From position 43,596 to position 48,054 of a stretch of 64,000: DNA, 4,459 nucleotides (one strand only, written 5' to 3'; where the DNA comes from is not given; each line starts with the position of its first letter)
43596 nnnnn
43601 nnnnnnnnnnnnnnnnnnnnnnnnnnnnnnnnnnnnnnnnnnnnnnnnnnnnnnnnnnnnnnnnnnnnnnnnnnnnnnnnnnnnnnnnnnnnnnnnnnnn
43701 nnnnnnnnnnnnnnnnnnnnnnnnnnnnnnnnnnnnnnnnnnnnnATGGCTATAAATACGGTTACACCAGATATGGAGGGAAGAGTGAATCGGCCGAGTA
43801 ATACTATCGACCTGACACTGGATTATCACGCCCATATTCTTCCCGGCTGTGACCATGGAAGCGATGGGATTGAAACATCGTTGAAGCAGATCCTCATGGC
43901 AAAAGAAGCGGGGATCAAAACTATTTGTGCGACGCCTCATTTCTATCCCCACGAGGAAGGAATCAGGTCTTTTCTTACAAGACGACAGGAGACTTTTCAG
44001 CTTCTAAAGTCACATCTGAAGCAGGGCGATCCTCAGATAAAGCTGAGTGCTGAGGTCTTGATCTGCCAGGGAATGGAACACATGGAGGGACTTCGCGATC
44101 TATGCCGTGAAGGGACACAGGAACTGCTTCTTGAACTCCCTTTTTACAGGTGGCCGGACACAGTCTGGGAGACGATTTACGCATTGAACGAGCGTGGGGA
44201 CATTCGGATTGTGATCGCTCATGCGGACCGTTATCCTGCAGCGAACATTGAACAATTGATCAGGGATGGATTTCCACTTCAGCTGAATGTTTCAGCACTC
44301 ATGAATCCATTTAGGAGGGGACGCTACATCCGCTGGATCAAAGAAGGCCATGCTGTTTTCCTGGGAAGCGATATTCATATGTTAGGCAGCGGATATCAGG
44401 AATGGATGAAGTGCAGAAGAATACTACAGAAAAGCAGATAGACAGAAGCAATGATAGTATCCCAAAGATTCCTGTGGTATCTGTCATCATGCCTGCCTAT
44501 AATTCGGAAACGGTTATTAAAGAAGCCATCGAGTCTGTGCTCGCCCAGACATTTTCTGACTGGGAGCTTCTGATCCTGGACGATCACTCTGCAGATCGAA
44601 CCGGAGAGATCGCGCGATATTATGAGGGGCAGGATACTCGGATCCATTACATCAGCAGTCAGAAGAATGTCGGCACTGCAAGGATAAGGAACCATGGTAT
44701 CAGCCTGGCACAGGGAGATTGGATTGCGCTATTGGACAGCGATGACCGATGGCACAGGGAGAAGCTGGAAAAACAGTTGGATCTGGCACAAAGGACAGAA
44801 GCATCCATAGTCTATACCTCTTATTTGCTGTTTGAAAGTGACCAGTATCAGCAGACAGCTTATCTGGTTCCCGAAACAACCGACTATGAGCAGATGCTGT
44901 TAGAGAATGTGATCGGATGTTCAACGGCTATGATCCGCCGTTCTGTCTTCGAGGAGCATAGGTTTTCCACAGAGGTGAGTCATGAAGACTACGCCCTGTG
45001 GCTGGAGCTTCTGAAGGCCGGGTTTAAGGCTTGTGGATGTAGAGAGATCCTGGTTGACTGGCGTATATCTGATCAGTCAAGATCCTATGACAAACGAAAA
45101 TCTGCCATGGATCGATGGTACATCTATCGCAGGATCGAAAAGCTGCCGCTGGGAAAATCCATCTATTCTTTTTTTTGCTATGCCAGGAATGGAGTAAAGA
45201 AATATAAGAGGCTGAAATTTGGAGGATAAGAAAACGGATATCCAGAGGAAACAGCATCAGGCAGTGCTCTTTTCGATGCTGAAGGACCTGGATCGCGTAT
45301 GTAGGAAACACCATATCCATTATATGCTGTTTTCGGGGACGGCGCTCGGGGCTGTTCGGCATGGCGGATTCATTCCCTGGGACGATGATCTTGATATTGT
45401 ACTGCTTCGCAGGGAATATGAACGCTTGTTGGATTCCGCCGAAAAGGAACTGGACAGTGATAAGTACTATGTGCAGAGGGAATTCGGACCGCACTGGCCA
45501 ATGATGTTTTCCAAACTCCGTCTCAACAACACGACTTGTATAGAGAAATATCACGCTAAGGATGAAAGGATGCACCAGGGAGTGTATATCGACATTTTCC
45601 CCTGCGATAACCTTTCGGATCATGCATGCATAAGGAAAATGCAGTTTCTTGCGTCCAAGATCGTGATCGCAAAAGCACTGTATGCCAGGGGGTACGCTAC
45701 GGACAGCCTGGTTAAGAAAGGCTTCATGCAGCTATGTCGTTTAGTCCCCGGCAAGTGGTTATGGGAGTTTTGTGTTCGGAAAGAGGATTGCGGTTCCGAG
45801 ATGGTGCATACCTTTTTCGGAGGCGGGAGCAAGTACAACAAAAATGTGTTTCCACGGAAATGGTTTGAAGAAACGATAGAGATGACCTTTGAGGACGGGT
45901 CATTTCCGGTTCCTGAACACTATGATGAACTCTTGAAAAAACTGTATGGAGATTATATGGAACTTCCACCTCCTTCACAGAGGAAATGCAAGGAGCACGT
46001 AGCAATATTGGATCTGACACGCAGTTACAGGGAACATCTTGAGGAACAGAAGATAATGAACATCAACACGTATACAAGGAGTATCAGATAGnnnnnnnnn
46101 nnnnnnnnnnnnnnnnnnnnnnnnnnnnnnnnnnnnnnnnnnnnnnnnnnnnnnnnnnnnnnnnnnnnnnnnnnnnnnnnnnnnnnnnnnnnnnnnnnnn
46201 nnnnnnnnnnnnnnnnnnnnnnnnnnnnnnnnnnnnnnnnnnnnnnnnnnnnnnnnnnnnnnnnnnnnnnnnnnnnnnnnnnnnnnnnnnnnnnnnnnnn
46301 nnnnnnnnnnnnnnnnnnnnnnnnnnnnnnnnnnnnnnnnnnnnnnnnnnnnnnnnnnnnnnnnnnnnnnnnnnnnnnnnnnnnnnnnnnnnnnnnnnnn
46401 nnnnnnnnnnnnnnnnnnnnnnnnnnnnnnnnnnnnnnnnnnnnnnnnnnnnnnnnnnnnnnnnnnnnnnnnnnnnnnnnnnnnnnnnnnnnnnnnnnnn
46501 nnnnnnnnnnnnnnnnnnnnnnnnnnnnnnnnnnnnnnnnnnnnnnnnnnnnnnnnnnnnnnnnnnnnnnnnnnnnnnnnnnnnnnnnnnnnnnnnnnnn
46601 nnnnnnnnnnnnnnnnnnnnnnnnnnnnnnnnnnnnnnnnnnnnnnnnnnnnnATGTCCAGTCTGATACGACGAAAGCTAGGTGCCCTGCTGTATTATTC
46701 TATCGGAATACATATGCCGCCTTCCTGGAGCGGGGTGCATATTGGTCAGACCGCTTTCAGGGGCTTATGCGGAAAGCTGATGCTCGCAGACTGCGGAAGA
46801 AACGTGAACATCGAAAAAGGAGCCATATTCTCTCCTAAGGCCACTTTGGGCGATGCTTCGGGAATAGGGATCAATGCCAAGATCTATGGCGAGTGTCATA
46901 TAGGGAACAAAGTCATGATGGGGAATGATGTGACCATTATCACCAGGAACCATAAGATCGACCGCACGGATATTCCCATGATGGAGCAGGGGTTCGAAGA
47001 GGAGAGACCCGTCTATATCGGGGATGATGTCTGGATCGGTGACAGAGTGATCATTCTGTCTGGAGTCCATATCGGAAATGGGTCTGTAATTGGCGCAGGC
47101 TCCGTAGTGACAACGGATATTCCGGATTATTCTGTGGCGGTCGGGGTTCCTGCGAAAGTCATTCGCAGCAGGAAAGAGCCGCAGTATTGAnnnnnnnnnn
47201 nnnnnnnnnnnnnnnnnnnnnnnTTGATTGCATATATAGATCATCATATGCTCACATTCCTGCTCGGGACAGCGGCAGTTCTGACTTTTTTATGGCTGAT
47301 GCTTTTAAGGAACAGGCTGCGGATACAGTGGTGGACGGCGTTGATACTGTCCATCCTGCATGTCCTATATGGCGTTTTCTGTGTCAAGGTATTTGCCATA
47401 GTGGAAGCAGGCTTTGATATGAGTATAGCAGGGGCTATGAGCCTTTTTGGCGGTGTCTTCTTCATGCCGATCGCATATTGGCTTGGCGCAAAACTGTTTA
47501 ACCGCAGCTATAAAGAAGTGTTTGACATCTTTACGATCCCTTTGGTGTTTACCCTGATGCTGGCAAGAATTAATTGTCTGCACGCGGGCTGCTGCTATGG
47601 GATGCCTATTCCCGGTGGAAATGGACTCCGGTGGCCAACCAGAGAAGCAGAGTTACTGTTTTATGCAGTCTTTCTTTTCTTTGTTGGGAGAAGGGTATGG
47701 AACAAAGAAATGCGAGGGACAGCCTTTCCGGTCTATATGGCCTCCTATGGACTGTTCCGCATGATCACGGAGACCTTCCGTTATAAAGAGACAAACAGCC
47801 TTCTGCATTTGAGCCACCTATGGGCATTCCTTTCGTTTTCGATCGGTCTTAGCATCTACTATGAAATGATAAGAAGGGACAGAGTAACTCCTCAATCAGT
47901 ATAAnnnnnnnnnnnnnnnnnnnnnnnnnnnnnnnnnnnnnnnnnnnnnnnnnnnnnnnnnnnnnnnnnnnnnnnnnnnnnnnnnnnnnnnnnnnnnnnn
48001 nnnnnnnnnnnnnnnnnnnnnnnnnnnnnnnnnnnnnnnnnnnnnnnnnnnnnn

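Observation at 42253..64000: Polysaccharide locus that embeds two giant surface proteins, LicD and an Lgt-like enzyme: possible glycan-plus-anchored-protein coat system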

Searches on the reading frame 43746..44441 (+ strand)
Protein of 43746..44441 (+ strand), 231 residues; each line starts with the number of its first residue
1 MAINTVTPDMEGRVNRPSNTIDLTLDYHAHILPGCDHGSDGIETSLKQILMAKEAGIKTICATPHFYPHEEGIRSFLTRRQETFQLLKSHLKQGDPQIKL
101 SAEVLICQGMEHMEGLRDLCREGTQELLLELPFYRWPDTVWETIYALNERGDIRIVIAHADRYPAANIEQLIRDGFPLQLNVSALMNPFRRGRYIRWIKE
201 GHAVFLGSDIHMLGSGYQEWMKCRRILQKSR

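Call 4: search_protein_families(library=pfam, proteins=[window:43746-44441:+], max_evalue=0.01)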
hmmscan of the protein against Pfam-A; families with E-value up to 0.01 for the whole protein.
window:43746-44441:+ (231 aa): 1 family
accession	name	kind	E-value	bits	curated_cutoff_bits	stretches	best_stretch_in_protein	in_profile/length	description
PF19567.5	CpsB_CapC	-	2e-23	83.5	27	1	25-229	2-214/234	Capsular polysaccharide synthesis, CpsB/CapC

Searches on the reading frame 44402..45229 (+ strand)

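Call 4: search_protein_families(library=pfam, proteins=[window:44402-45229:+], max_evalue=0.01)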
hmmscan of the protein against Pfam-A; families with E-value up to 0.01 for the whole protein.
window:44402-45229:+ (275 aa): 5 families
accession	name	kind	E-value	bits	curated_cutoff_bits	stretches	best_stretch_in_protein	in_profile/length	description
PF00535.33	Glycos_transf_2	-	8.4e-40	136.9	23.3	1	27-186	1-167/168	Glycosyl transferase family 2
PF13641.12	Glyco_tranf_2_3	-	9e-17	62.3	27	1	25-240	2-228/230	Glycosyltransferase like family 2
PF10111.15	Glyco_tranf_2_2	-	9.2e-14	52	27.3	1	27-147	1-130/276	Glycosyltransferase like family 2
PF13632.12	Glyco_trans_2_3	-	0.00048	20.4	27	1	107-210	1-113/198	Glycosyl transferase family group 2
PF13704.12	Glyco_tranf_2_4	-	0.0048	17.8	27.5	0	34-115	2-82/98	Glycosyl transferase family 2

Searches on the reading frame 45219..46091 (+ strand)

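Call 4: search_protein_families(library=pfam, proteins=[window:45219-46091:+], max_evalue=0.01)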
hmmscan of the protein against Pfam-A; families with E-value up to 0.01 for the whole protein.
window:45219-46091:+ (290 aa): 1 family
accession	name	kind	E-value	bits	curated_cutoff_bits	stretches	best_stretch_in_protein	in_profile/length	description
PF04991.19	LicD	-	3.6e-44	152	22.6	1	28-244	1-227/227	LicD family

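Call 24: search_protein_families(library=ncbifam, proteins=[window:45219-46091:+], max_evalue=0.001)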
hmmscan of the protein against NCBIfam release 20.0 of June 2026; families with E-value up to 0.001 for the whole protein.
window:45219-46091:+ (290 aa): 1 family
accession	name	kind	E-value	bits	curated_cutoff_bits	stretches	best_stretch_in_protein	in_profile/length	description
NF045866.1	GGPL_Ptran_Mf1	equivalog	2.3e-25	90.1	225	1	14-261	2-234/240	diacylglycerol cholinephosphotransferase Mf1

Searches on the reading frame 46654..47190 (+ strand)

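Call 4: search_protein_families(library=pfam, proteins=[window:46654-47190:+], max_evalue=0.01)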
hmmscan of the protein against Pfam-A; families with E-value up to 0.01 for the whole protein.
window:46654-47190:+ (178 aa): 3 families
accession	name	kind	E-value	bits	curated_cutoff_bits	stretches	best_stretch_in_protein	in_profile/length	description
PF00132.30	Hexapep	-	1.4e-16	59.8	27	2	120-153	2-35/36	Bacterial transferase hexapeptide (six repeats)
PF14602.12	Hexapep_2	-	1.2e-08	35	27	1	119-153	1-33/34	Hexapeptide repeat of succinyl-transferase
PF25084.1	LbH_EIF2B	-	4.5e-06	27.1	54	0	49-95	8-53/105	EIF2B subunit epsilon LbH domain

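Call 24: search_protein_families(library=ncbifam, proteins=[window:46654-47190:+], max_evalue=0.001)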
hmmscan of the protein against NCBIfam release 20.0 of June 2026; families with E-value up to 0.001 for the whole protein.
window:46654-47190:+ (178 aa): 44 families (the best 25 are shown)
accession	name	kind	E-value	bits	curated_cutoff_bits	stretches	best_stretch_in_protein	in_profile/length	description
NF007240.0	PRK09677.1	equivalog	8.9e-23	80.8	243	1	83-173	88-184/192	putative lipopolysaccharide biosynthesis O-acetyl transferase WbbJ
NF007797.0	PRK10502.1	subfamily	2.8e-21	76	192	1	35-175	43-181/183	WcaF family extracellular polysaccharide biosynthesis acetyltransferase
NF007076.0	PRK09527.1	equivalog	1e-20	74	347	1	41-173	52-185/203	galactoside O-acetyltransferase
TIGR03308.1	phn_thr-fam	hypoth_equivalog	3.6e-20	72.7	201.65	1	116-174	105-163/204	phosphonate metabolim protein, transferase hexapeptide repeat family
TIGR03570.1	NeuD_NnaD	subfamily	1e-19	71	160.8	2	120-168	154-202/202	NeuD/PglB/VioB family sugar acetyltransferase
NF007499.0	PRK10092.1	equivalog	1.3e-19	70.7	314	1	81-171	94-181/183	maltose O-acetyltransferase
TIGR03532.1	DapD_Ac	equivalog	7.4e-18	65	231.75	1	49-173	85-214/231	2,3,4,5-tetrahydropyridine-2,6-dicarboxylate N-acetyltransferase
NF041874.1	EPS_EpsC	equivalog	1.7e-17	63.7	150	1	118-173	112-167/168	serine O-acetyltransferase EpsC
NF000311.1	Vat_ABCDEFH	equivalog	4e-17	62.5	300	1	120-175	111-166/201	Vat family streptogramin A O-acetyltransferase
NF000147.1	stregram_VatF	exception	8.9e-15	54.8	400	1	120-173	121-174/221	streptogramin A O-acetyltransferase Vat(F)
NF000490.1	chloram_CatB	equivalog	6.2e-14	51.8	350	1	111-173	102-164/210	type B chloramphenicol O-acetyltransferase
NF058585.1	HptprglPActTf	PfamEq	6.5e-14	51.9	300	1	120-175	107-162/172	heptaprenylglyceryl phosphate O-acetyltransferase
NF033468.1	stregram_VatI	exception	1e-13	51.5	415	1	121-176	114-169/208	streptogramin A O-acetyltransferase Vat(I)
NF038307.1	EPS_acetyl_HpsU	equivalog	1.1e-13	51.2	305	1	34-171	41-176/178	hormogonium polysaccharide biosynthesis acetyltransferase HpsU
NF000097.1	stregram_VatC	exception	1.5e-13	51.2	425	1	120-173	119-172/212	streptogramin A O-acetyltransferase Vat(C)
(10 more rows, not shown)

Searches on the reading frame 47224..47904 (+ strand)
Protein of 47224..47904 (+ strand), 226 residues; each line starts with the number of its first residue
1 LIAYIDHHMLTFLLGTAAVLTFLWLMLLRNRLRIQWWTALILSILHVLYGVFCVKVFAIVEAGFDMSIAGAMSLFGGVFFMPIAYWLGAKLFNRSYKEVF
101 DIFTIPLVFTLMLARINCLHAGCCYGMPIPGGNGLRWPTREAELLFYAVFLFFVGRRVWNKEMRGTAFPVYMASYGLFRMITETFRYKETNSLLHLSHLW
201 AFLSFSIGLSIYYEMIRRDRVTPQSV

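Call 4: search_protein_families(library=pfam, proteins=[window:47224-47904:+], max_evalue=0.01)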
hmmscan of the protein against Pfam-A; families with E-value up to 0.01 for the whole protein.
window:47224-47904:+ (226 aa): 1 family
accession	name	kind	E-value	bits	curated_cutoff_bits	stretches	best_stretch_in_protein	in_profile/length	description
PF01790.23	LGT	-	2.3e-14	53.8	24.9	1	44-211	50-237/240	Prolipoprotein diacylglyceryl transferase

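Call 24: search_protein_families(library=ncbifam, proteins=[window:47224-47904:+], max_evalue=0.001)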
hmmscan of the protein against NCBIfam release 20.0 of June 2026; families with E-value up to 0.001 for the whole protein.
window:47224-47904:+ (226 aa): 2 families
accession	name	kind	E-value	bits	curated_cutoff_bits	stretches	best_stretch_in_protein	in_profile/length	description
NF000778.0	PRK00052.3-4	equivalog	2.8e-05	23.9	334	0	72-137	86-151/252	prolipoprotein diacylglyceryl transferase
TIGR00544.1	lgt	equivalog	0.00048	19.6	118.9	1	135-211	182-256/280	prolipoprotein diacylglyceryl transferase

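Call 27: find_homologous_proteins(query=window:47224-47904:+, max_evalue=0.00001)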
Query window:47224-47904:+ (226 aa): 300 proteins with E <= 0.00001 among 622 candidates; the best 120 are listed.
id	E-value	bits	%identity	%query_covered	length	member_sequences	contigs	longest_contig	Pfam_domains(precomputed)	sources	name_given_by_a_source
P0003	2.9e-145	500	98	100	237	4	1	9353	PF01790.24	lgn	-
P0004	2.7e-79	284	63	93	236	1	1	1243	PF01790.24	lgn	-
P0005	1.8e-76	275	56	98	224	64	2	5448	PF01790.24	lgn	-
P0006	6.3e-76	273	56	95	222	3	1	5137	PF01790.24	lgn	-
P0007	3.3e-75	271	57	96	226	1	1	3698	PF01790.24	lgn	-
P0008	4.8e-75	270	55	98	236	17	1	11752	PF01790.24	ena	-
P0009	4.9e-75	270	55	96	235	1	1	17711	PF01790.24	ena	-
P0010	8.0e-75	270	53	99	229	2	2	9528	PF01790.24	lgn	-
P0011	9.1e-75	270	56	96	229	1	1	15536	PF01790.24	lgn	-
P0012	1.9e-74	268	56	100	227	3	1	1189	PF01790.24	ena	-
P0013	3.7e-74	268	56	98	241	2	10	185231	PF01790.24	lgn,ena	-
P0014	4.2e-74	267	55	91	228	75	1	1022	PF01790.24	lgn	-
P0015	4.6e-74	267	57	91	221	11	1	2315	PF01790.24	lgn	-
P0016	5.9e-74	267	54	94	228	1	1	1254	PF01790.24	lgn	-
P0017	6.4e-74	267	54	98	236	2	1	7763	PF01790.24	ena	-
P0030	5.1e-72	261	55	92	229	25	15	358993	PF01790.24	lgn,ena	-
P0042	4.9e-71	257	56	96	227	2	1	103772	PF01790.24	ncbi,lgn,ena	-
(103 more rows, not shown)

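Call 28: find_encoding_contigs(protein=P0030, flank=10000, max_places=2)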
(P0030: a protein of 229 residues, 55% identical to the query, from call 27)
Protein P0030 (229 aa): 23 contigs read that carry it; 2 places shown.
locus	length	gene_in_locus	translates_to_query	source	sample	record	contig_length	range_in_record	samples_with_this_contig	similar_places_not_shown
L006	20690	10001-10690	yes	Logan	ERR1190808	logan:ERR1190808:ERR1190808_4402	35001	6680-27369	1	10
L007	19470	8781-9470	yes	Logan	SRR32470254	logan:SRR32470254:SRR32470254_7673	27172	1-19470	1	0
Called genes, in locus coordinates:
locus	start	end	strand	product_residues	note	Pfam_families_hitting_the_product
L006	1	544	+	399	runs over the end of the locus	PF00534:Glycos_transf_1, PF13692:Glyco_trans_1_4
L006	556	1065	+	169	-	PF00132:Hexapep (weak)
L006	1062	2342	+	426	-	PF01943:Polysacc_synt, PF13440:Polysacc_synt_3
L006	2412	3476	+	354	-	PF01073:3Beta_HSD, PF01370:Epimerase, PF02719:Polysacc_synt_2, PF04321:RmlD_sub_bind (weak), PF07993:NAD_binding_4, PF16363:GDP_Man_Dehyd, PF13460:NAD_binding_10, PF08485:Polysacc_syn_2C, +2 more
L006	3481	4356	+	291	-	PF04991:LicD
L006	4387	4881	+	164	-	-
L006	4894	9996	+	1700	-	PF27189:YkzU, PF09992:NAGPA, PF19127:Choline_bind_3 (faint)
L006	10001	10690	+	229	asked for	PF01790:LGT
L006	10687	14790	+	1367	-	PF01473:Choline_bind_1 (faint), PF09479:Flg_new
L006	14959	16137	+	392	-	PF02350:Epimerase_2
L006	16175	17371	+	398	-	PF01370:Epimerase, PF04321:RmlD_sub_bind (faint), PF07993:NAD_binding_4 (faint), PF14667:Polysacc_synt_C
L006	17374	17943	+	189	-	PF04892:VanZ-LLP1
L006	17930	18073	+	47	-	-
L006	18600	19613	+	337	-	-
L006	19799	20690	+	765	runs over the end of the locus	PF00112:Peptidase_C1, PF18560:Lectin_like, PF21540:Choline_bind_4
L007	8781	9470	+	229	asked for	PF01790:LGT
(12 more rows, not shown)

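Call 29: find_encoding_contigs(protein=P0013, flank=10000, max_places=2)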
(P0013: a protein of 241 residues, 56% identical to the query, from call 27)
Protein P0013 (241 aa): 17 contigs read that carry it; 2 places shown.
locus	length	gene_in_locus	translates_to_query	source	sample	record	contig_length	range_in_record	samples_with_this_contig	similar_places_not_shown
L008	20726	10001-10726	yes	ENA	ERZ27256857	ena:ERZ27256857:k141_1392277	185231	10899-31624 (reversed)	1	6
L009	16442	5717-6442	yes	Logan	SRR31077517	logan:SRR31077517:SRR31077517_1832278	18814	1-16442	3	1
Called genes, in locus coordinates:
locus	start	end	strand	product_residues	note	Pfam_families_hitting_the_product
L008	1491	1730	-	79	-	-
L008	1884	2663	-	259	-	-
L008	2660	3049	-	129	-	PF12682:Flavodoxin_4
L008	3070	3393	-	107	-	PF12682:Flavodoxin_4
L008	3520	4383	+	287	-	PF00126:HTH_1, PF03466:LysR_substrate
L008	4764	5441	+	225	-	PF02397:Bac_transf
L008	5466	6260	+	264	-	PF02706:Wzz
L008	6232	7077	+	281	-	PF10609:ParA, PF01656:CbiA, PF09140:MipZ (weak), PF13614:AAA_31 (weak)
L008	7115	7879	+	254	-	PF13641:Glyco_tranf_2_3, PF00535:Glycos_transf_2, PF10111:Glyco_tranf_2_2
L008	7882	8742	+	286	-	PF04991:LicD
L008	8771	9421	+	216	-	-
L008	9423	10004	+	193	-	PF25084:LbH_EIF2B (faint), PF25087:GMPPB_C (faint), PF00132:Hexapep, PF14602:Hexapep_2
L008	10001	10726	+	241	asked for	PF01790:LGT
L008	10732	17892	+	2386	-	-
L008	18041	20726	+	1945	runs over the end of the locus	PF27189:YkzU, PF09992:NAGPA, PF19127:Choline_bind_3 (faint)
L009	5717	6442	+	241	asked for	PF01790:LGT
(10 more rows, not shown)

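Call 30: find_encoding_contigs(protein=P0042, flank=10000, max_places=2)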
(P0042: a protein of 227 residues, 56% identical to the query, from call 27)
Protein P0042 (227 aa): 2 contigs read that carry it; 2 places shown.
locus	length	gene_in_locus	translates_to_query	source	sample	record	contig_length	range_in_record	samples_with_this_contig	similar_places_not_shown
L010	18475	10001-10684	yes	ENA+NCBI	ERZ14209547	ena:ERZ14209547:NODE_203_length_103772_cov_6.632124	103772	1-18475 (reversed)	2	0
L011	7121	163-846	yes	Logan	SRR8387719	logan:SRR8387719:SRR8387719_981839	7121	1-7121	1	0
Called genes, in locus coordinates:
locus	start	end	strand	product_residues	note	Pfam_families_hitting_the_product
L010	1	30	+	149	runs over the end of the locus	PF09719:C_GCAxxG_C_C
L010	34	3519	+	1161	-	PF02811:PHP, PF07733:DNA_pol3_alpha, PF17657:DNA_pol3_finger, PF14579:HHH_6, PF01336:tRNA_anti-codon (weak)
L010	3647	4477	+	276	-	-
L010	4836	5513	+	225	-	-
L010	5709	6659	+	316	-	-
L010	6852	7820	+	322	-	-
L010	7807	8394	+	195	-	PF00717:Peptidase_S24 (weak)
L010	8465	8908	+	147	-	-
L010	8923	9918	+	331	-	-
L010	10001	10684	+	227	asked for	PF01790:LGT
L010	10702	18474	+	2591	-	?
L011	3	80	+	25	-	?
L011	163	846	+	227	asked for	PF01790:LGT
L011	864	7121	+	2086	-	?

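Call 34: search_solved_structures(query=window:47224-47904:+, max_evalue=1, show_alignments=2)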
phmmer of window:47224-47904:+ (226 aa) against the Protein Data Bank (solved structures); distinct sequences matched with E-value up to 1: 0.

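Call 36: search_solved_structures(query=A1, max_evalue=1, show_alignments=1)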
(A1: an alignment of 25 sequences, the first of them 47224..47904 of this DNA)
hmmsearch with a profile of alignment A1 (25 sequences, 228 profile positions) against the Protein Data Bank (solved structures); distinct sequences matched with E-value up to 1: 1.
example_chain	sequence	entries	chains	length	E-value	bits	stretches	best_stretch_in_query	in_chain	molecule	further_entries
5azb_A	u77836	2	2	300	1.1e-07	35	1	138-192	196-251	Prolipoprotein diacylglyceryl transferase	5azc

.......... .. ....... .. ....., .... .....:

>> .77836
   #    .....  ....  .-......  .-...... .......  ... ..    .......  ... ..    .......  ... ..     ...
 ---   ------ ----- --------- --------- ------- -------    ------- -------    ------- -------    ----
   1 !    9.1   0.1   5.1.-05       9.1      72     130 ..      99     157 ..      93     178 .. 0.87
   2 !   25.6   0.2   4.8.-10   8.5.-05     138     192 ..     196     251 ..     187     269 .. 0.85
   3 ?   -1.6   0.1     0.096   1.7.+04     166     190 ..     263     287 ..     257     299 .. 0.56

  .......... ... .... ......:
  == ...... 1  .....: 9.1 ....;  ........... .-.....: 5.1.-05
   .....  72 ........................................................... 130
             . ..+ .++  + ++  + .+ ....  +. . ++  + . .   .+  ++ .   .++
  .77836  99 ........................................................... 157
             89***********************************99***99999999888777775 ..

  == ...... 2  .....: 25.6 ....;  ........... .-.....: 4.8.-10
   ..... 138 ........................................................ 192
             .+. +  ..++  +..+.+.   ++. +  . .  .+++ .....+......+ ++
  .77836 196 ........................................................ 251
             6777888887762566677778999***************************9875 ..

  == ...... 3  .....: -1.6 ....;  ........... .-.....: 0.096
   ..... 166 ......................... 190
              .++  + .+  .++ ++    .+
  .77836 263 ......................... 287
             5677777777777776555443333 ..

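Call 39: find_related_loci(query=A1, collection=genome_contigs, flank=10000)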
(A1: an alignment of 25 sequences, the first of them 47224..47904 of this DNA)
Query A1 (226 aa) in genome_contigs; peptide patterns used: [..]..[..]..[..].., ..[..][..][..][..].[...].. (x = any residue, [..] = any of these).
88 stretches matched a pattern; 52 encode a relative of the query (tblastn E <= 1e-3); 52 distinct loci.
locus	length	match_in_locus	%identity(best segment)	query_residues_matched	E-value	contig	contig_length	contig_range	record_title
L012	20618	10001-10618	56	10-215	1e-76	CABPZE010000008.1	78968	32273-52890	MAG TPA_asm: uncultured Anaerotruncus sp. isolate MGYG-HGUT-00371 genome assembly, contig: GUT_GENOME008042_8, whole gen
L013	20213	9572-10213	53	1-219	1e-75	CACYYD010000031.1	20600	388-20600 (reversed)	MAG: uncultured Clostridiales bacterium isolate RUG12387 genome assembly, contig: RUG12387_asm_31, whole genome shotgun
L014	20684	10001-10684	50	1-226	1e-74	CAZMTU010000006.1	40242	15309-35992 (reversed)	MAG TPA_asm: uncultured Lachnospiraceae bacterium isolate SRP222994_co1_502 genome assembly, contig: NODE_1720_length_40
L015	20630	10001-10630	54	6-215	4e-74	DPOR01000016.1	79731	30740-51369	MAG TPA_asm: Oscillospiraceae bacterium isolate UBA11809 contig_570, whole genome shotgun sequence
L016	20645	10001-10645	53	1-220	3e-74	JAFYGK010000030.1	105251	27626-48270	MAG: Clostridia bacterium isolate RGIG7067 Sheep_Rumen.Co__c3141445, whole genome shotgun sequence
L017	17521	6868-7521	54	3-220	1e-73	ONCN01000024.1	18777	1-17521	uncultured Clostridiales bacterium isolate RUG175 genome assembly, contig: scaffold_2535, whole genome shotgun sequence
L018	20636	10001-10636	55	5-220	4e-73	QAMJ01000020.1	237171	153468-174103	MAG: Clostridiales bacterium isolate CIM:MAG 701 contig_26592, whole genome shotgun sequence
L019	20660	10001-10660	55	2-220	5e-73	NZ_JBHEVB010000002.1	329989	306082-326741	Flintibacter porci strain P01025 N25_ctg02, whole genome shotgun sequence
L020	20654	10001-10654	50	6-224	4e-73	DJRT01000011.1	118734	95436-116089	MAG TPA_asm: Ruminococcaceae bacterium UBA6353 UBA6353_contig_330, whole genome shotgun sequence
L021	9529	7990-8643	50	6-224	2e-72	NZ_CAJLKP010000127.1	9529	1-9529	MAG: uncultured Bacteroides sp. isolate ERR321312-bin.11, whole genome shotgun sequence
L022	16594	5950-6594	53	2-218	4e-72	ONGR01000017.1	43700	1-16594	uncultured Clostridiales bacterium isolate RUG294 genome assembly, contig: scaffold_646, whole genome shotgun sequence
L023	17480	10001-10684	53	1-225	6e-71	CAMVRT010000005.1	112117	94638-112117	MAG TPA_asm: uncultured Oscillospiraceae bacterium isolate SRR8387720_bin.7_metaWRAP_v1.3_MAG genome assembly, contig: E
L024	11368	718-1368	51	2-225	4e-70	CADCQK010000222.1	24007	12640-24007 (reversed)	MAG: Ruminococcaceae bacterium isolate RUG14881 genome assembly, contig: RUG14881_asm_222, whole genome shotgun sequence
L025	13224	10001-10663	50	3-222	4e-70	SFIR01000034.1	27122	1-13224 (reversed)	MAG: Clostridiales bacterium isolate W1P25.007 Contig2720, whole genome shotgun sequence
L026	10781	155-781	50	7-220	7e-70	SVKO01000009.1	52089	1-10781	MAG: Oscillospiraceae bacterium isolate SIG463 NODE_572_length_52089_cov_49.171845, whole genome shotgun sequence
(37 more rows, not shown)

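Call 113: search_protein_representatives(alignment_id=A1)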
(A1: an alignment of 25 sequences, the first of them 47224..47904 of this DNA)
Query: 25 sequences, 228 profile positions. Proteins with E-value up to 0.001 (for the whole library): 3329; up to 1e-10: 554; up to 1e-30: 145. The best 150 are listed.
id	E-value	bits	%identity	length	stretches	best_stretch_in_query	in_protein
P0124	1.6e-97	342.0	-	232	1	3-227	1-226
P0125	3.9e-85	301.5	-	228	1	13-227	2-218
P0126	1.8e-84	299.3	-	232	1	3-225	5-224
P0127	1.7e-83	296.1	-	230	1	4-224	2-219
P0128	8.6e-81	287.3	-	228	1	6-224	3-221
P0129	2.6e-79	282.5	-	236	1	9-227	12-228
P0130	6.7e-79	281.1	-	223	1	10-224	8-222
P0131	3.5e-76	272.2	-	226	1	5-223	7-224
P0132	6.7e-76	271.3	-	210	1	14-223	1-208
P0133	7.0e-76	271.2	-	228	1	3-225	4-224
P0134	3.7e-75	268.9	-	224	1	4-223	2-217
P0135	8.0e-75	267.8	-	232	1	4-226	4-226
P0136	1.4e-74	267.0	-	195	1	37-225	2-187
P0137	3.4e-73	262.5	-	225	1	5-225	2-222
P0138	3.5e-71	255.9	-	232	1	5-227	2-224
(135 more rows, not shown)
